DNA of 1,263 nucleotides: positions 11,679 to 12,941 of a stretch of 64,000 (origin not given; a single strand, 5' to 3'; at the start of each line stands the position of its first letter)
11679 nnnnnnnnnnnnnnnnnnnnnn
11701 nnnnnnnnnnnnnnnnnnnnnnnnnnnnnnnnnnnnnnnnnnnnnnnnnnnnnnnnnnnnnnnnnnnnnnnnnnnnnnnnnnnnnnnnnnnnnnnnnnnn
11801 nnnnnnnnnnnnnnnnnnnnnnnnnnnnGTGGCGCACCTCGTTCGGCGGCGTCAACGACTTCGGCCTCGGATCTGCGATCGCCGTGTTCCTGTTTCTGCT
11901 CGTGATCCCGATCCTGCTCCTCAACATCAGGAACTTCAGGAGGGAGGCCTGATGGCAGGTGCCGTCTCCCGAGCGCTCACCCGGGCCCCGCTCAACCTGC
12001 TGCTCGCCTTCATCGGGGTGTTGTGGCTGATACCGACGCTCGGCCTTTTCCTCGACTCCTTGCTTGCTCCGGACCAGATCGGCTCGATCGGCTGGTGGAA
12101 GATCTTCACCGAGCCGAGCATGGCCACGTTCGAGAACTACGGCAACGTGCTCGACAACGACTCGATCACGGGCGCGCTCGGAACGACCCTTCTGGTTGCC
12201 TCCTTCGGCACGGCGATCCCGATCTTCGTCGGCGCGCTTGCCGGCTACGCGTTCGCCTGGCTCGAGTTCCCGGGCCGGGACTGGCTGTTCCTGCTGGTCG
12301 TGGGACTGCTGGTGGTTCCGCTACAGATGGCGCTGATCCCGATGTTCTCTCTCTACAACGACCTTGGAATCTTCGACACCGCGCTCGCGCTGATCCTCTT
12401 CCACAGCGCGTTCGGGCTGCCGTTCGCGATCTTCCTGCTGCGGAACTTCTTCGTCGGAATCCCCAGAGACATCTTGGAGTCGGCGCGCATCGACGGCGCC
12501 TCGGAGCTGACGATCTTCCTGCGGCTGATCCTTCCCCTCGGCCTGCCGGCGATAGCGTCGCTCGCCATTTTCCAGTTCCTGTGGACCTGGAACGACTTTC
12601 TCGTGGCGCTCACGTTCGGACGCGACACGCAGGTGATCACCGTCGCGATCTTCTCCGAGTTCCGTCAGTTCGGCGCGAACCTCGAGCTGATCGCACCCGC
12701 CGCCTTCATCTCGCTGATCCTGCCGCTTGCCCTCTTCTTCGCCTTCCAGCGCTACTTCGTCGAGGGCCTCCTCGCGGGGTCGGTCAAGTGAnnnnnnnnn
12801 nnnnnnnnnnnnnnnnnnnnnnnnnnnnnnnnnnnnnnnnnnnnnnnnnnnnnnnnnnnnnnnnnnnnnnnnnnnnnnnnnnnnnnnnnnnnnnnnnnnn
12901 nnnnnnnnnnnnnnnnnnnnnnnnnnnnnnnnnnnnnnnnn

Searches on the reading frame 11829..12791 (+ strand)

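Call 7: search_protein_families(library=pfam, proteins=[window:11829-12791:+], max_evalue=0.01)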
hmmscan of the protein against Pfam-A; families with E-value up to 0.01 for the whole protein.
window:11829-12791:+ (320 aa): 1 family
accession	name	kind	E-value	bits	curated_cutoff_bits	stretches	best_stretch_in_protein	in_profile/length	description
PF00528.27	BPD_transp_1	-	2.9e-13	50.4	26.4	1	134-311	4-179/184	Binding-protein-dependent transport system inner membrane component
